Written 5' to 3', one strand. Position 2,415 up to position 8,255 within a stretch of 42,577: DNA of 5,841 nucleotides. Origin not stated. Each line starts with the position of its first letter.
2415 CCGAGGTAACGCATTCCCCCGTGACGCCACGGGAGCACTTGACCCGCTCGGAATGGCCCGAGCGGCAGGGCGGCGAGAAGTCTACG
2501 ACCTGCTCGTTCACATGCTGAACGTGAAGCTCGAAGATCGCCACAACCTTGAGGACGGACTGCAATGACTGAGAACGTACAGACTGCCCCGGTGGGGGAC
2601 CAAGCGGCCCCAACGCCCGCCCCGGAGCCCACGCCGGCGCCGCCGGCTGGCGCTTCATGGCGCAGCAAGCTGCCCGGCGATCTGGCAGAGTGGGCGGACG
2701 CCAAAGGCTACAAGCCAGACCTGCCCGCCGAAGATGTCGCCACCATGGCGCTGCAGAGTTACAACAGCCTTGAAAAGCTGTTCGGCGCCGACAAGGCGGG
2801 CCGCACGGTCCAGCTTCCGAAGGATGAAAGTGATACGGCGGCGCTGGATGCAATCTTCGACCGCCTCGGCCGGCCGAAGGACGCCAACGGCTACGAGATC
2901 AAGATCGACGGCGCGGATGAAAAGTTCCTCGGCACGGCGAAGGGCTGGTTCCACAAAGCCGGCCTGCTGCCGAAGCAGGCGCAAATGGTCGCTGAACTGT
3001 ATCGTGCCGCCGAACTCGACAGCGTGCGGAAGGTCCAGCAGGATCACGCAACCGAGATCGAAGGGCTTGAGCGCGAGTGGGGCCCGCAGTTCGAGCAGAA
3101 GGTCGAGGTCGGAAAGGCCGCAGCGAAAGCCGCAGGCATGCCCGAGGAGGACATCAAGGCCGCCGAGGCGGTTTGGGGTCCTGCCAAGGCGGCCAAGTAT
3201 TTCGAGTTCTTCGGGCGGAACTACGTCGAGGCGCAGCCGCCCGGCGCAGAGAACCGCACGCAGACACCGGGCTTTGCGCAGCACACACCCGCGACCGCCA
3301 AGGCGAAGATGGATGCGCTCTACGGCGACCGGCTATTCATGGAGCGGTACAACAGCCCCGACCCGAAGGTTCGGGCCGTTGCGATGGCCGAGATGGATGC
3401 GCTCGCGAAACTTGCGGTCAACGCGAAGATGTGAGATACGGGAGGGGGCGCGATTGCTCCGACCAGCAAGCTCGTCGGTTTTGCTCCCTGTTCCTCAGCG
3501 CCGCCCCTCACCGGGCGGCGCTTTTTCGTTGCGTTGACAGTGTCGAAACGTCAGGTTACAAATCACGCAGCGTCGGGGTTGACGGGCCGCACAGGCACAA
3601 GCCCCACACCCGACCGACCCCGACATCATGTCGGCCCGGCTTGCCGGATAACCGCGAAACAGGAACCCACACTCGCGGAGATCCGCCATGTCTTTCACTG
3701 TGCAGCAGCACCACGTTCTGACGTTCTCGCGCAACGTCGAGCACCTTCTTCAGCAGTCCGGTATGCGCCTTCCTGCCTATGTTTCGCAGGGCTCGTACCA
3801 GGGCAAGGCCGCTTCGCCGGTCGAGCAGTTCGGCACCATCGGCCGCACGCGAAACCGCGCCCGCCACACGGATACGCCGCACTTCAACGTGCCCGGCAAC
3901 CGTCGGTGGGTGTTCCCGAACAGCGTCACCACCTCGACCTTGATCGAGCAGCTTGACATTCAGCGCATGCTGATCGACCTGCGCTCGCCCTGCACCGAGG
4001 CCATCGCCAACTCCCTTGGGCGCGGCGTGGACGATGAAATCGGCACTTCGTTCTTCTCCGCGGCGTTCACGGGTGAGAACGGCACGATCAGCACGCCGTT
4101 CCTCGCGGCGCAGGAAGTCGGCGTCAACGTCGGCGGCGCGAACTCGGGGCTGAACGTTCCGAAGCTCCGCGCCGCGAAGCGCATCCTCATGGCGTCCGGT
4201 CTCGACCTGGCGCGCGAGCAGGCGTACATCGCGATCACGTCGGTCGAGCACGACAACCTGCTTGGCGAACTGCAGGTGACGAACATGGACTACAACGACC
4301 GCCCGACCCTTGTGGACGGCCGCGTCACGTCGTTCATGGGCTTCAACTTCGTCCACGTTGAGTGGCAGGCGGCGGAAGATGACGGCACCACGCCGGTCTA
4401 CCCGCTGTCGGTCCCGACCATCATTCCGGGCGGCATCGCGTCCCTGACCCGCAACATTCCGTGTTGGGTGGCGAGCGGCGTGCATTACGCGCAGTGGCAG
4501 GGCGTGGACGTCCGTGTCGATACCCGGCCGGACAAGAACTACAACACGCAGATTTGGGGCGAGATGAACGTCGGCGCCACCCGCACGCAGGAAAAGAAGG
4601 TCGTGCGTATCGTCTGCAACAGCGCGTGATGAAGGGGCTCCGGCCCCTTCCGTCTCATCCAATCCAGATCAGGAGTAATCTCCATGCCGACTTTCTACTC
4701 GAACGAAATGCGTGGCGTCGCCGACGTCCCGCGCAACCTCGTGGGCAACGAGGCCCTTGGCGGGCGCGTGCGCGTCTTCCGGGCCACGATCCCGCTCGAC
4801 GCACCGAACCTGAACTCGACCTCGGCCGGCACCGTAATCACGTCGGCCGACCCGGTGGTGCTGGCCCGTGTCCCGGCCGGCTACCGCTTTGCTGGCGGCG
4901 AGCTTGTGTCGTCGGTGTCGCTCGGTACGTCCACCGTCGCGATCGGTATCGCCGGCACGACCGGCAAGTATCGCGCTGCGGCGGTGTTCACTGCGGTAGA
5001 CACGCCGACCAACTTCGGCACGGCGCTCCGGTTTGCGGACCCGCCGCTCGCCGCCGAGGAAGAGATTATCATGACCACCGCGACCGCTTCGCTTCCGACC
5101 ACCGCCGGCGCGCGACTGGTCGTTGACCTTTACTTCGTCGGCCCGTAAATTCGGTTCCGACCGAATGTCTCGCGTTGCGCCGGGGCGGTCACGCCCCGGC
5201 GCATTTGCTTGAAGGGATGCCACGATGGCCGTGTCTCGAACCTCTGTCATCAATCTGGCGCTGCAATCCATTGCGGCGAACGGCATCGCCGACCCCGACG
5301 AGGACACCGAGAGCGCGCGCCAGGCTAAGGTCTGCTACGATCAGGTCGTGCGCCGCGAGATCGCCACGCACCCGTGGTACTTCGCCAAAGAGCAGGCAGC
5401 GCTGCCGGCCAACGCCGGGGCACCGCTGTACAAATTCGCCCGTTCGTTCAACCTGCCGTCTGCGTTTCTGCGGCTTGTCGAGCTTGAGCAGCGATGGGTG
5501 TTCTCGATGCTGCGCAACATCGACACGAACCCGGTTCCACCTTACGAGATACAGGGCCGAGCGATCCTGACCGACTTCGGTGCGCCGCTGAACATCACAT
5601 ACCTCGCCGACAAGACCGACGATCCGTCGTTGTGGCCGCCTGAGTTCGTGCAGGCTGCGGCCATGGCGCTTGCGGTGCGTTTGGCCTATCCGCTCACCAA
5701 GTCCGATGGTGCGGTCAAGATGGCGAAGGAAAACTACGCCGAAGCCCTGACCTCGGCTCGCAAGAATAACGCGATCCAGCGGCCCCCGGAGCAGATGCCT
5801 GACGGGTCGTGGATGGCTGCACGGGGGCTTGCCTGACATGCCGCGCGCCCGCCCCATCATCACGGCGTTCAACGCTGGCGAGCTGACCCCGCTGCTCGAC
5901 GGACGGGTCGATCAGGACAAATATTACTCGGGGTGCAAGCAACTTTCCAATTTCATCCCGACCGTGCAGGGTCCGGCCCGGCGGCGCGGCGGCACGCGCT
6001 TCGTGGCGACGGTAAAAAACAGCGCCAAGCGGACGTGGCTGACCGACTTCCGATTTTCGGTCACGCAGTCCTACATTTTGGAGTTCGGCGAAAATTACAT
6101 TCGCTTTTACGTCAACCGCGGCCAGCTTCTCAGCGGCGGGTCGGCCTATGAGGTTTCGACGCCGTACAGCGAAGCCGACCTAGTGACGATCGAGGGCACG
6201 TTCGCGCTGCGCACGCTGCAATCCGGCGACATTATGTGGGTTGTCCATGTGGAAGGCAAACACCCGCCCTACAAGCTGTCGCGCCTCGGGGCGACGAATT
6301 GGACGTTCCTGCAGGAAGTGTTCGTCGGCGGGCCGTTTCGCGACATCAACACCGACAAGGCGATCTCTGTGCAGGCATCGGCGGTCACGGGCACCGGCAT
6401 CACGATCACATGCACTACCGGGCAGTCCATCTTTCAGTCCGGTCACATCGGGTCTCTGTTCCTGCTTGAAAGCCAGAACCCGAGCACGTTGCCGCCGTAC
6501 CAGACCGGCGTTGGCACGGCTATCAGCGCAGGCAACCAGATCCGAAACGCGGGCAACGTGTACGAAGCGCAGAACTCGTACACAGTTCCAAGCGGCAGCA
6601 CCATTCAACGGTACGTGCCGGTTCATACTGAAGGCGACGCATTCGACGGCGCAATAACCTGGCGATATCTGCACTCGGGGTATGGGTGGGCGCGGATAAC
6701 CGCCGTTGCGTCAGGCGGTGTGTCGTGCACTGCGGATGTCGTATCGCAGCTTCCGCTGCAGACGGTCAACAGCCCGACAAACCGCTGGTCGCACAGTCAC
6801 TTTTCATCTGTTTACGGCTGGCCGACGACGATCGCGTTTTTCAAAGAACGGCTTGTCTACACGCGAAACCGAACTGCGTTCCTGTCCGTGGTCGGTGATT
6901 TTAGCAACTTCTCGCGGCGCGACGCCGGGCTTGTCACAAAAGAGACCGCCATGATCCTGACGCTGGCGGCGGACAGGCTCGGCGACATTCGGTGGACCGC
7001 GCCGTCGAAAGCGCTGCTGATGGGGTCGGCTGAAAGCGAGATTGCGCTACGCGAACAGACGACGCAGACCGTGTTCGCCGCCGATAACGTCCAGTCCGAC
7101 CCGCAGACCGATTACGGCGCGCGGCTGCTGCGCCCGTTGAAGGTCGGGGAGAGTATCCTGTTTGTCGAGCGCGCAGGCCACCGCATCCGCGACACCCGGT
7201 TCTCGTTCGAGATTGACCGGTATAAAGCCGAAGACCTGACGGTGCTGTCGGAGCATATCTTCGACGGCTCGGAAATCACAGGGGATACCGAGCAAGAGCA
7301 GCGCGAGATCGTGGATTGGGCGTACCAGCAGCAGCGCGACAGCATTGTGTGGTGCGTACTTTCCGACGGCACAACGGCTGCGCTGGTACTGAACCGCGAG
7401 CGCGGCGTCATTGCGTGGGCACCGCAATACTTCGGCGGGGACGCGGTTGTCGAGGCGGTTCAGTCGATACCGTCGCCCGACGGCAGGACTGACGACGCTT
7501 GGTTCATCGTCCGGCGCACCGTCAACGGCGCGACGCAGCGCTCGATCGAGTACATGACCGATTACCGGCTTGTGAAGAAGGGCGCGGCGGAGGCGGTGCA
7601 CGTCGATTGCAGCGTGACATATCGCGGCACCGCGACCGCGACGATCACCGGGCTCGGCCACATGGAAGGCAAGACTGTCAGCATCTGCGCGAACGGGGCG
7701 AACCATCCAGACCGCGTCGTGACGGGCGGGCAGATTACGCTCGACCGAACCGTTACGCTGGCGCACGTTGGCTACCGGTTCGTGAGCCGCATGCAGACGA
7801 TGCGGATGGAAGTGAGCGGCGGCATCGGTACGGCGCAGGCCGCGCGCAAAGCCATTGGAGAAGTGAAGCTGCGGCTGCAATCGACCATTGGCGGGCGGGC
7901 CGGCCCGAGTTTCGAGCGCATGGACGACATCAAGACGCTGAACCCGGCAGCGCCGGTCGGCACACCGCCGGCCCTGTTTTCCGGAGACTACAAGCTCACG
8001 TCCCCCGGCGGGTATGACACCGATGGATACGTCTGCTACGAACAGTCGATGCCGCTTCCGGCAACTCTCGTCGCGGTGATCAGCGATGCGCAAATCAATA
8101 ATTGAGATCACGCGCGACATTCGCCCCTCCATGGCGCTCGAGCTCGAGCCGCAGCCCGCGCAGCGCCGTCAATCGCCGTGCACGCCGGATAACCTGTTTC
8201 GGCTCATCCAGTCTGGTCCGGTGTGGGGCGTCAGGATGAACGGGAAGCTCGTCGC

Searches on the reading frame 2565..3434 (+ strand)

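Call 40: search_protein_families(library=phrogs, proteins=[window:2565-3434:+], max_evalue=0.001)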
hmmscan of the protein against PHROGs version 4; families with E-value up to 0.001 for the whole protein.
window:2565-3434:+ (289 aa): 2 families
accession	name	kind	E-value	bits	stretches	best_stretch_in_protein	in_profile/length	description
phrog_3742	-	unknown function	5.4e-30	106.3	1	12-253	20-257/287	-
phrog_18242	-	other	3.4e-05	24.9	1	128-233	84-193/238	protease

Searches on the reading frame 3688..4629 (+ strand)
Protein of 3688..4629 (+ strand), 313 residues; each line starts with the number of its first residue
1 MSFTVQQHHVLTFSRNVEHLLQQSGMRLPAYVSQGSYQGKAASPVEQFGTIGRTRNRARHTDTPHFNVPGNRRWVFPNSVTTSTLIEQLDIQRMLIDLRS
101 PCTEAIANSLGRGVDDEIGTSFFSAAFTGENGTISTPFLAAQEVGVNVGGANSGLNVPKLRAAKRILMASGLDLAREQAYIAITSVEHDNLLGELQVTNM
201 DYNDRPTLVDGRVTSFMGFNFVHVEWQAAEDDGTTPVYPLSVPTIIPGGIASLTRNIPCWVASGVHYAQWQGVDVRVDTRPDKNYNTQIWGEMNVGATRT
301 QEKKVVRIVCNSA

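Call 40: search_protein_families(library=phrogs, proteins=[window:3688-4629:+], max_evalue=0.001)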
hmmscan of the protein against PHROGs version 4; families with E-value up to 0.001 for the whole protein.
window:3688-4629:+ (313 aa): 1 family
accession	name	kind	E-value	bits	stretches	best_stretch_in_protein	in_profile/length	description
phrog_3437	-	head and packaging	1.1e-56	193.2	1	1-311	3-292/294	major head protein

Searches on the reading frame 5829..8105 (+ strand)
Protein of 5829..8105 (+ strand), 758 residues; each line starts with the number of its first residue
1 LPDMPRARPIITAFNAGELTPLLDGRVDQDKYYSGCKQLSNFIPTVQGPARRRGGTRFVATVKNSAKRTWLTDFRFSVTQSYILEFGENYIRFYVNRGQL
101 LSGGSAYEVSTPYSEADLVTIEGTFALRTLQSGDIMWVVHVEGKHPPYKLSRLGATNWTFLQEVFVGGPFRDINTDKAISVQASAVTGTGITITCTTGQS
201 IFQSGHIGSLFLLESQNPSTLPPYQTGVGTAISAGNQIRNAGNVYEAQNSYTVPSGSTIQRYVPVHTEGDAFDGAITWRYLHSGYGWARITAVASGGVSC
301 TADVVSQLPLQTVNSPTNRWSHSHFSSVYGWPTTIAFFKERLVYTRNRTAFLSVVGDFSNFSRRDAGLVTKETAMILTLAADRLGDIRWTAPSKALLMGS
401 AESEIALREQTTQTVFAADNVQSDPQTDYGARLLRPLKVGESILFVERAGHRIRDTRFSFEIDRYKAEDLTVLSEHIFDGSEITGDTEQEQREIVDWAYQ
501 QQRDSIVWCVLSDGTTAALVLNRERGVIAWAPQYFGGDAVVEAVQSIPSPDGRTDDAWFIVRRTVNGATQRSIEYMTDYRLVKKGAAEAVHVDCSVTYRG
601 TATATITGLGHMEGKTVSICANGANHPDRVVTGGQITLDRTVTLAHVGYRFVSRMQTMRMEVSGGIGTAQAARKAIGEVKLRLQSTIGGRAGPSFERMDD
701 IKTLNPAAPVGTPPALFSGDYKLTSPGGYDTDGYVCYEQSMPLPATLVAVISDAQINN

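Call 40: search_protein_families(library=phrogs, proteins=[window:5829-8105:+], max_evalue=0.001)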
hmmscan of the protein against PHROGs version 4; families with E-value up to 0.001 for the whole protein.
window:5829-8105:+ (758 aa): 5 families
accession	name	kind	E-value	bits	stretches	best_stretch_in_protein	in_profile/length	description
phrog_376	-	tail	3.3e-190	635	1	4-757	1-710/712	tail protein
phrog_20269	-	unknown function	4.6e-68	230.9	1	12-357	8-331/374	-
phrog_15566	-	tail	3.4e-66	224.9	2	312-603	28-303/552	tail protein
phrog_30010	-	unknown function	1.2e-23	84.7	2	452-603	190-324/517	-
phrog_457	-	tail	2.4e-05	24.1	0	27-127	19-118/793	tail protein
